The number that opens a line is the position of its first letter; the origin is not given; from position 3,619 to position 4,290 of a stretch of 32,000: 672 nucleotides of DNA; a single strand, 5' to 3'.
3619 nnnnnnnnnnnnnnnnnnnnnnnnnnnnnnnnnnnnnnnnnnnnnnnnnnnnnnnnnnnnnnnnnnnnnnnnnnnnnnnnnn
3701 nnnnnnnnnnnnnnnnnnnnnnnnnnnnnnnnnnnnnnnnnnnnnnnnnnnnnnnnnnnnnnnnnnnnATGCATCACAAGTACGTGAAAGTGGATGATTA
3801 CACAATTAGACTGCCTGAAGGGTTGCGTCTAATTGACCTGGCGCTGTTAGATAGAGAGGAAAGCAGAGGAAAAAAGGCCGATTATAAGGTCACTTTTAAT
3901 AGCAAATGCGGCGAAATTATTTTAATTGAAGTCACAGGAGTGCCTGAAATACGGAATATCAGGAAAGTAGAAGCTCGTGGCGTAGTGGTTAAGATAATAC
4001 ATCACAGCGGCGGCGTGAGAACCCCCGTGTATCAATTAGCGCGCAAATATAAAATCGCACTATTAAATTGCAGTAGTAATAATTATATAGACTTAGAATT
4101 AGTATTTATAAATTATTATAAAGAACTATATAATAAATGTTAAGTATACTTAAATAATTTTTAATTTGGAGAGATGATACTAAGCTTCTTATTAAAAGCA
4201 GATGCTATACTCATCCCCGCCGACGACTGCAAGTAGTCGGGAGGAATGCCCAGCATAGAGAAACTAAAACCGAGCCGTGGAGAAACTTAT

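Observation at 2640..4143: Nuclease-less AAA_15/21-type ATPase translationally coupled to a small unrecognisable ORF: candidate undescribed two-gene defence-like module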

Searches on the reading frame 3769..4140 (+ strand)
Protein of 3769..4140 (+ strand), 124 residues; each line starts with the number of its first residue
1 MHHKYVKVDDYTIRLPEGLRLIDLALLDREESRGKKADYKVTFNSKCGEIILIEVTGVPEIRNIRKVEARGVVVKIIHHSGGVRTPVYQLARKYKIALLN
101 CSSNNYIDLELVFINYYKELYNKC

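Call 4: search_protein_families(library=pfam, proteins=[window:3769-4140:+], max_evalue=1)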
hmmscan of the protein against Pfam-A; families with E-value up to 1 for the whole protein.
window:3769-4140:+ (124 aa): 0 families

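Call 5: search_protein_families(library=padloc, proteins=[window:3769-4140:+], max_evalue=1)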
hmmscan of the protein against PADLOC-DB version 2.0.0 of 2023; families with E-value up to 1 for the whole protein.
window:3769-4140:+ (124 aa): 0 families

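Call 6: search_protein_families(library=ncbifam, proteins=[window:3769-4140:+], max_evalue=1)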
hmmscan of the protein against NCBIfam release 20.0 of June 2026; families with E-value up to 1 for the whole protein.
window:3769-4140:+ (124 aa): 1 family
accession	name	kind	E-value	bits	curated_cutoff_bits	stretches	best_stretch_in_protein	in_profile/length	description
TIGR01488.1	HAD-SF-IB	subfamily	0.069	13.1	45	1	23-102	41-118/177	HAD-IB family phosphatase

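Call 7: find_homologous_proteins(query=window:3769-4140:+, max_evalue=0.01)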
Query window:3769-4140:+ (124 aa): 2 proteins with E <= 0.01 among 12 candidates.
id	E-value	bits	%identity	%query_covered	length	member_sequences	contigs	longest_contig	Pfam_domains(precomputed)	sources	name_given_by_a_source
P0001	6.0e-76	270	100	100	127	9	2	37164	-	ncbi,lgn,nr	nr:hypothetical protein [Pyrobaculum sp.]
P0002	2.1e-71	255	99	96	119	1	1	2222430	-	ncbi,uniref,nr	ncbi:hypothetical protein PAE0008 [Pyrobaculum aerophilum str. IM2]|uniref:Uncharacterized protein n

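Call 26: find_homologous_proteins(query=A2, max_evalue=0.01)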
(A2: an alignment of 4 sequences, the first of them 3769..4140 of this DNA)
Query A2 (4 sequences) (124 aa, profile of the alignment): 10 proteins with E <= 0.01 among 844 candidates.
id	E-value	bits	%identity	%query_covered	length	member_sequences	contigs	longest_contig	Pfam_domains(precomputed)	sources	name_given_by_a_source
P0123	1.9e-55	204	41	91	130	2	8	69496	-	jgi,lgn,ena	jgi:hypothetical protein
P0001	3.4e-53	197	100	100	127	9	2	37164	-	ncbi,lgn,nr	nr:hypothetical protein [Pyrobaculum sp.]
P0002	3.7e-50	187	99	96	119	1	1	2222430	-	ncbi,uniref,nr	ncbi:hypothetical protein PAE0008 [Pyrobaculum aerophilum str. IM2]|uniref:Uncharacterized protein n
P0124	1.5e-45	172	46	89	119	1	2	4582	-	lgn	-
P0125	2.2e-42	162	41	96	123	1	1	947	-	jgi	jgi:hypothetical protein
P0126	5.4e-40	154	41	96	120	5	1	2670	-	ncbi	ncbi:MAG: hypothetical protein ACPL3C_07205 [Pyrobaculum sp.]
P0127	3.2e-35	138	45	78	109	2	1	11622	-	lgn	-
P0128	9.3e-18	82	44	51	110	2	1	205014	-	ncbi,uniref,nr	ncbi:hypothetical protein [Pyrobaculum sp. 3827-6]|uniref:hypothetical protein n=1 Tax=Pyrobaculum s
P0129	1.0e-6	46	25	74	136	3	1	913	-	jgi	-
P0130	5.4e-5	41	31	47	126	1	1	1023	-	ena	-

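Call 27: find_related_loci(query=A2, collection=genome_contigs, flank=6000)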
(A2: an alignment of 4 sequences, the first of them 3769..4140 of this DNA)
Query A2 (124 aa) in genome_contigs; peptide patterns used: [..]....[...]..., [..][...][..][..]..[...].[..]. (x = any residue, [..] = any of these).
99 stretches matched a pattern, but none encodes a relative of the query by tblastn (E <= 1e-3).

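Call 29: find_encoding_contigs(protein=P0123, flank=8000, max_places=3)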
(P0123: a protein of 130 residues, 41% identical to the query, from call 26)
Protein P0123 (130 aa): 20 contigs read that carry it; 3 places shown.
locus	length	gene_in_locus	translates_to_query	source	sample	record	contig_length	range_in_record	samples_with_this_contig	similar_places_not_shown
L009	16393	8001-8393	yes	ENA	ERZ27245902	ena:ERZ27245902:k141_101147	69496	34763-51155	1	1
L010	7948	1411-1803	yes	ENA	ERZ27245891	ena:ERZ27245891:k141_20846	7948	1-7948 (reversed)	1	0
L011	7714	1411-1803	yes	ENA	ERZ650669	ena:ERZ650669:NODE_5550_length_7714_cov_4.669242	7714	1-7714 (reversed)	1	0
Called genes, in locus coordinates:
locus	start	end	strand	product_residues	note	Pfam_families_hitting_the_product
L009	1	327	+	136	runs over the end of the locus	PF01568:Molydop_binding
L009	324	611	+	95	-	PF13187:Fer4_9 (faint), PF00037:Fer4 (weak), PF13237:Fer4_10 (faint), PF12837:Fer4_6 (faint), PF12838:Fer4_7 (weak)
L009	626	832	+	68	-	PF13247:Fer4_11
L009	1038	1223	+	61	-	-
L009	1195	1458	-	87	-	-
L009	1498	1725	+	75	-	PF03916:NrfD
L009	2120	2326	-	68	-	PF05168:HEPN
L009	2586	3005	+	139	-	PF07884:VKOR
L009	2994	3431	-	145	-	PF10604:Polyketide_cyc2, PF06240:COXG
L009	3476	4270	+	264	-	-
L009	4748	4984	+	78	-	-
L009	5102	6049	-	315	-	PF13660:DUF4147, PF05161:MOFRL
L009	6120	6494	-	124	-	PF13660:DUF4147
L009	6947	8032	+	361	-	PF13175:AAA_15 (weak), PF13304:AAA_21, PF13175:AAA_15 (weak)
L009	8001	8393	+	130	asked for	-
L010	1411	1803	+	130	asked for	-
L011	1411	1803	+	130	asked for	-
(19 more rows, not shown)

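Call 30: find_encoding_contigs(protein=P0128, flank=8000, max_places=2)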
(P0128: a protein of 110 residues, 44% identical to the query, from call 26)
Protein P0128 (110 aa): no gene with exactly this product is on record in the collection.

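Call 31: find_encoding_contigs(protein=P0127, flank=6000, max_places=2)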
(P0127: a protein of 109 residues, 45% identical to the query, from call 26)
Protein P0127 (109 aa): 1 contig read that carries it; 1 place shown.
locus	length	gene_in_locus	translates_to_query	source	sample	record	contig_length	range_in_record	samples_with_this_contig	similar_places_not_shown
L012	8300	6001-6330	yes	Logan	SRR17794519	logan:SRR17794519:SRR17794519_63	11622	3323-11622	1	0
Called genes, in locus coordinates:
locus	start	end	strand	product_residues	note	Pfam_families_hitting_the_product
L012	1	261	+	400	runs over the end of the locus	PF22230:Csx1_CARF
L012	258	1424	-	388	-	PF22230:Csx1_CARF, PF09455:Csx1_HEPN (faint)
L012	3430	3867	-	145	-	-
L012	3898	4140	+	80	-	-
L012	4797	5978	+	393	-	PF13175:AAA_15, PF13304:AAA_21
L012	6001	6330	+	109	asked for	-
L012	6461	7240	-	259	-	PF10040:CRISPR_Cas6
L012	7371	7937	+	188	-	PF07788:PDDEXK_10 (weak)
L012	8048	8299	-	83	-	?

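Call 37: search_solved_structures(query=A3, max_evalue=10)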
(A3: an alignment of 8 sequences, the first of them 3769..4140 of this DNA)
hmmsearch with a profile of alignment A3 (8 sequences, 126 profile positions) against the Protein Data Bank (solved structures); distinct sequences matched with E-value up to 10: 4.
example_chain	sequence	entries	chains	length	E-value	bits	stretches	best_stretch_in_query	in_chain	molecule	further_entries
4ywh_A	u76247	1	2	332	0.23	14.3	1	28-101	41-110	ABC TRANSPORTER SOLUTE BINDING PROTEIN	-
7aho_D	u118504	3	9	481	0.63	12.9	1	44-70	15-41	RuvB-like 2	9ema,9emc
6k0r_D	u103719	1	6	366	1.1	12.2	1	46-70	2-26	RuvB-like 2,RuvB-like 2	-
2kw6_A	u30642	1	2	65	1.1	12.1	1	42-97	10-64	Cyclin-dependent kinase 2-associated protein 1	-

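Call 44: predict_structure(alignment_id=A3)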
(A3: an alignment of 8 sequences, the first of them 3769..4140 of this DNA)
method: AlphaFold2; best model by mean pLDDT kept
length: 124 residues; sequences in the alignment: 8
mean_pLDDT: 78.4   pTM: 0.71
mean pLDDT of the five models: 78.4, 74.3, 72.4, 69.6, 66.7
residues with pLDDT >= 90: 2; 70-90: 100; 50-70: 22; < 50: 0
segments of 3 or more residues with pLDDT < 50: none
pLDDT, mean of each block of 10 residues (from residue 1): 78 85 79 65 82 78 73 72 86 86 80 81 68
secondary structure, 60 per line:
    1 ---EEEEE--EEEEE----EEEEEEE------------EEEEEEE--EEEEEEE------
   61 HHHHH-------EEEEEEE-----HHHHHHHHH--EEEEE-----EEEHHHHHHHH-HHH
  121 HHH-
elements in order: E4-8 E11-15 E20-26 E39-45 E48-54 H61-65 E73-79 H85-93 E96-100 E106-108 H109-116 H118-123

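Call 47: fold_search(model_id=the predicted structure, library=pdb)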
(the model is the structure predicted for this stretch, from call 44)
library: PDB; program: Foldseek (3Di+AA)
matches with E <= 10: 1059; with E <= 0.001: 0
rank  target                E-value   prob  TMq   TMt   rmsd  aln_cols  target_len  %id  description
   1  1a8t_A                1.2e-02  0.25  0.21  0.14   9.7       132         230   12  METALLO-BETA-LACTAMASE IN COMPLEX WITH L-159,061 (released 1998-10-14)
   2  4f0p_B                1.5e-02  0.72  0.36  0.13  11.6       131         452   11  MspJI Restriction Endonuclease - P31 Form (released 2012-08-08)
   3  4f0p_C                1.7e-02  0.80  0.39  0.14   8.7       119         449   10  MspJI Restriction Endonuclease - P31 Form (released 2012-08-08)
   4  4f0q_D                1.9e-02  0.87  0.38  0.14   5.6        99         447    8  MspJI Restriction Endonuclease - P21 Form (released 2012-08-08)
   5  4f0p_A                2.3e-02  0.85  0.38  0.14   5.9       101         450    8  MspJI Restriction Endonuclease - P31 Form (released 2012-08-08)
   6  4gyz_F                3.8e-02  0.96  0.45  0.26   4.8       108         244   10  Mus Musculus Tdp2 Bound to dAMP and Mg2+ (released 2012-10-31)
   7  4gyz_H                6.4e-02  0.84  0.33  0.19   6.2        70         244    6  Mus Musculus Tdp2 Bound to dAMP and Mg2+ (released 2012-10-31)
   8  5ino_A                6.8e-02  0.85  0.30  0.16   6.1        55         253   11  Human Tdp2 reaction product (5'-phosphorylated DNA)-Mg2+ complex (released 2016-04-27)
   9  4gz2_B                7.7e-02  0.87  0.37  0.21   5.5        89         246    9  Mus Musculus Tdp2 excluded ssDNA complex (released 2012-10-31)
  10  5lsc_A                7.7e-02  0.25  0.26  0.17   8.1       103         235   16  The structure of the metallo-beta-lactamase VIM-2 in complex with a triazolylthioacetamide inhibitor (released 2016-11-09)
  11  6wam_B                7.7e-02  0.25  0.28  0.11   9.2       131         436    8  Structure of Acinetobacter baumannii Cap4 SAVED/CARF-domain containing receptor (released 2020-06-17)
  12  2y8a                  7.7e-02  0.12  0.21  0.13  11.3       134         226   13  VIM-7 with Oxidised. Structural and computational investigations of VIM-7: Insights into the substrate specificity of VI (released 2011-06-15)
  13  6wam_A                8.2e-02  0.28  0.29  0.11   8.2       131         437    9  Structure of Acinetobacter baumannii Cap4 SAVED/CARF-domain containing receptor (released 2020-06-17)
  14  5j42_A                8.8e-02  0.84  0.34  0.19   6.0        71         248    6  Crystal structure of m2hTDP2-CAT in complex with a small molecule inhibitor (released 2016-05-04)
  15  8ag6_B                8.8e-02  0.21  0.25  0.06   7.2        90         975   16  human MutSalpha (MSH2/MSH6) binding to DNA with a GT mismatch (released 2023-01-25)
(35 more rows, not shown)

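Call 90: search_protein_representatives(alignment_id=A3)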
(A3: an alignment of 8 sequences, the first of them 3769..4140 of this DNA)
Query: 8 sequences, 126 profile positions. Proteins with E-value up to 0.001 (for the whole library): 41; up to 1e-10: 22; up to 1e-30: 4. The best 41 are listed.
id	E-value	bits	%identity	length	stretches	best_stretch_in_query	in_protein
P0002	2.3e-46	172.7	-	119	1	4-126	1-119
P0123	2.1e-45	169.7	-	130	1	2-121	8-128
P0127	1.2e-41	157.5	-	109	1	23-126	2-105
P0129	3.4e-31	123.7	-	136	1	3-119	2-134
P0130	4.9e-22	94.1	-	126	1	1-119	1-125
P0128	2.7e-21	91.7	-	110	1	49-118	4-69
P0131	2.1e-17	79.2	-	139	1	5-118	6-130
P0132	3.6e-16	75.2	-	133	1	3-118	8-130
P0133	2.6e-15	72.4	-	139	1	3-118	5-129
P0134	8.3e-15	70.8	-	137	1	2-119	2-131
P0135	1.5e-13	66.7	-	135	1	4-118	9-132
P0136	2.0e-13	66.3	-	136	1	2-117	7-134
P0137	5.5e-13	64.9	-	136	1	2-115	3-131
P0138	1.3e-12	63.7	-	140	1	2-118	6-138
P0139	1.6e-12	63.4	-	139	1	6-120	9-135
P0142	3.6e-12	62.2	-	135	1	9-117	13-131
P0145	2.6e-11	59.5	-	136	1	24-117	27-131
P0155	3.4e-08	49.4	-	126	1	34-117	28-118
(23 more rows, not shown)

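Call 93: find_encoding_contigs(protein=P0133, flank=5000, max_places=3)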
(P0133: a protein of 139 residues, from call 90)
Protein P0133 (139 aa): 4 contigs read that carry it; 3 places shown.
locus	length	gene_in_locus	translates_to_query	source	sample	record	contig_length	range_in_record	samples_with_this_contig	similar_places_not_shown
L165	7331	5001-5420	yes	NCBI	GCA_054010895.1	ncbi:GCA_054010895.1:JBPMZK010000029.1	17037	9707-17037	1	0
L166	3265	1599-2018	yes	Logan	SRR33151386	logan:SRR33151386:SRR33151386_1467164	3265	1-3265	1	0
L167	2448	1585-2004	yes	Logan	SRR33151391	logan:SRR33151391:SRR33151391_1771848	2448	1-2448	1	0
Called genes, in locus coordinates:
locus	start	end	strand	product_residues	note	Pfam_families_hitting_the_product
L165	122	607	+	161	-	PF05168:HEPN (weak), PF05942:PaREP1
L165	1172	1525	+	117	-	PF13650:Asp_protease_2, PF13975:gag-asp_proteas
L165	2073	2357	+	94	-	-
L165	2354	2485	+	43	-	-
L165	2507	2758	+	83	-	-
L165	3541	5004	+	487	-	PF13175:AAA_15, PF13304:AAA_21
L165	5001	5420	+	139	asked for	-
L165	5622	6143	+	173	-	PF05942:PaREP1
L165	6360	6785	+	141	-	-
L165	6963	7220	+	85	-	-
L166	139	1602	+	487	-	PF13175:AAA_15, PF13304:AAA_21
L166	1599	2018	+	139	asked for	-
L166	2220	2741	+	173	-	PF05942:PaREP1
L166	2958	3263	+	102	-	?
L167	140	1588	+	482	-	PF13175:AAA_15, PF13304:AAA_21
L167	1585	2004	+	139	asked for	-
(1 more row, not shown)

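Call 101: list_cluster_members(proteins=[P0131, P0132, P0133, P0134, P0136, P0137, P0139, P0142, P0145, P0155])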
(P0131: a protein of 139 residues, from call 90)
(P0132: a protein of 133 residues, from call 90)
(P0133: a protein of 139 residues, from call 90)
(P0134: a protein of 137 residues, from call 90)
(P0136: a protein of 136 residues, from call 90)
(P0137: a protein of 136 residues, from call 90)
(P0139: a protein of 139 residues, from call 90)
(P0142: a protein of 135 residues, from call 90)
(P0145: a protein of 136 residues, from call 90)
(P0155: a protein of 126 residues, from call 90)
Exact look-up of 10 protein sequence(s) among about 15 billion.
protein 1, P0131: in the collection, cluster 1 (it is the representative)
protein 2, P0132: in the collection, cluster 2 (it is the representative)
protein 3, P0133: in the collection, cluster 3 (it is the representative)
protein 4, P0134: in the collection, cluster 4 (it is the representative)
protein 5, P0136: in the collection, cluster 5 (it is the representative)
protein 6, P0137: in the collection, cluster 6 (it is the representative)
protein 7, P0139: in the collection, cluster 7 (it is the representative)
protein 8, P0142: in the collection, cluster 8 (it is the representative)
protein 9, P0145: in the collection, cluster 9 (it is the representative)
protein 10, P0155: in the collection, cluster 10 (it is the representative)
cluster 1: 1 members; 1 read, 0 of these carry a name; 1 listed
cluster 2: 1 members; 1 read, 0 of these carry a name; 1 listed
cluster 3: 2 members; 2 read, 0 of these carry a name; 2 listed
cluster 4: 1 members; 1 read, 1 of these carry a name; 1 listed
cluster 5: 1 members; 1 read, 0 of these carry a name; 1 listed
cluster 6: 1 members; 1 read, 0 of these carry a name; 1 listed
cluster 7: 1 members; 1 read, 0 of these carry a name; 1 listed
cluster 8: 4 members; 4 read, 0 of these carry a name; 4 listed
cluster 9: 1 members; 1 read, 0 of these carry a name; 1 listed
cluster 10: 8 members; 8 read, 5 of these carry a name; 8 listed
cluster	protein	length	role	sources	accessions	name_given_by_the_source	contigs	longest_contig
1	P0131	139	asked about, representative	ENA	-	-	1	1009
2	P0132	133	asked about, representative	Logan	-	-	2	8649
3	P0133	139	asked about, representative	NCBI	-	-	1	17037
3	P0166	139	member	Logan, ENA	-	-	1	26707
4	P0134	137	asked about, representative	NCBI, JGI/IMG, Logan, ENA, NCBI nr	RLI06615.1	hypothetical protein DRO32_05300 [Candidatus Bathyarchaeota archaeon] | MAG: hypothetical protein DRO32_05300 [Candidatus Bathyarchaeota archaeon]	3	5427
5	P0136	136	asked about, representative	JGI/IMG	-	-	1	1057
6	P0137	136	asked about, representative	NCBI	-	-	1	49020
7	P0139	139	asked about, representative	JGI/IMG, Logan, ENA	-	-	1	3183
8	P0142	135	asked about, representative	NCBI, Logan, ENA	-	-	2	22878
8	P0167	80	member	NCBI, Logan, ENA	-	-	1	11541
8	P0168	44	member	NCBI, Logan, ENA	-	-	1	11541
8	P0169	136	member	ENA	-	-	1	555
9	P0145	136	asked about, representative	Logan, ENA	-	-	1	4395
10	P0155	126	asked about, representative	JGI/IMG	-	hypothetical protein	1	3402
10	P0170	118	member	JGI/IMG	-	uncharacterized protein CbrC (UPF0167 family)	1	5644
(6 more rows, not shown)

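Call 102: find_encoding_contigs(protein=P0137, flank=7000, max_places=2)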
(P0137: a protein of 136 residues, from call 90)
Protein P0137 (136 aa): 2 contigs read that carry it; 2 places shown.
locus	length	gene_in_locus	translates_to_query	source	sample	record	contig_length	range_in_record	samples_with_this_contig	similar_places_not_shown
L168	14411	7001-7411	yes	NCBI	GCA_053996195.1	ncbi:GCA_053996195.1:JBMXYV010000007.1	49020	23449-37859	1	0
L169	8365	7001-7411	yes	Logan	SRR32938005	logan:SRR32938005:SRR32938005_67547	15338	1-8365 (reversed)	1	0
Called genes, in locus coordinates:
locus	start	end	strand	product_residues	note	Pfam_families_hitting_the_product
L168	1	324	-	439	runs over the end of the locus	PF00149:Metallophos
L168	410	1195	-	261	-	PF01946:Thi4, PF12831:FAD_oxidored (weak)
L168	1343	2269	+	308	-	-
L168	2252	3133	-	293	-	PF04055:Radical_SAM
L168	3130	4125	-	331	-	PF04055:Radical_SAM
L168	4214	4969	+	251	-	PF21948:LplA-B_cat, PF03099:BPL_LplA_LipB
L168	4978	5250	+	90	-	PF10437:Lip_prot_lig_C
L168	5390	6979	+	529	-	PF13175:AAA_15, PF13304:AAA_21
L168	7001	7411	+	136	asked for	-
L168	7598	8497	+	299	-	PF17952:Cas6_N, PF10040:CRISPR_Cas6 (weak)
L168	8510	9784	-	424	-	PF03453:MoeA_N, PF00994:MoCF_biosynth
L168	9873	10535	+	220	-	PF00702:Hydrolase, PF13419:HAD_2, PF13242:Hydrolase_like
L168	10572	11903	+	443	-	PF00999:Na_H_Exchanger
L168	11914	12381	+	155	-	PF22769:DCD, PF00692:dUTPase (weak)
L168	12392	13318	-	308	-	-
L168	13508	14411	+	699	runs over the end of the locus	PF09826:Beta_propel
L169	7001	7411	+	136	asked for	-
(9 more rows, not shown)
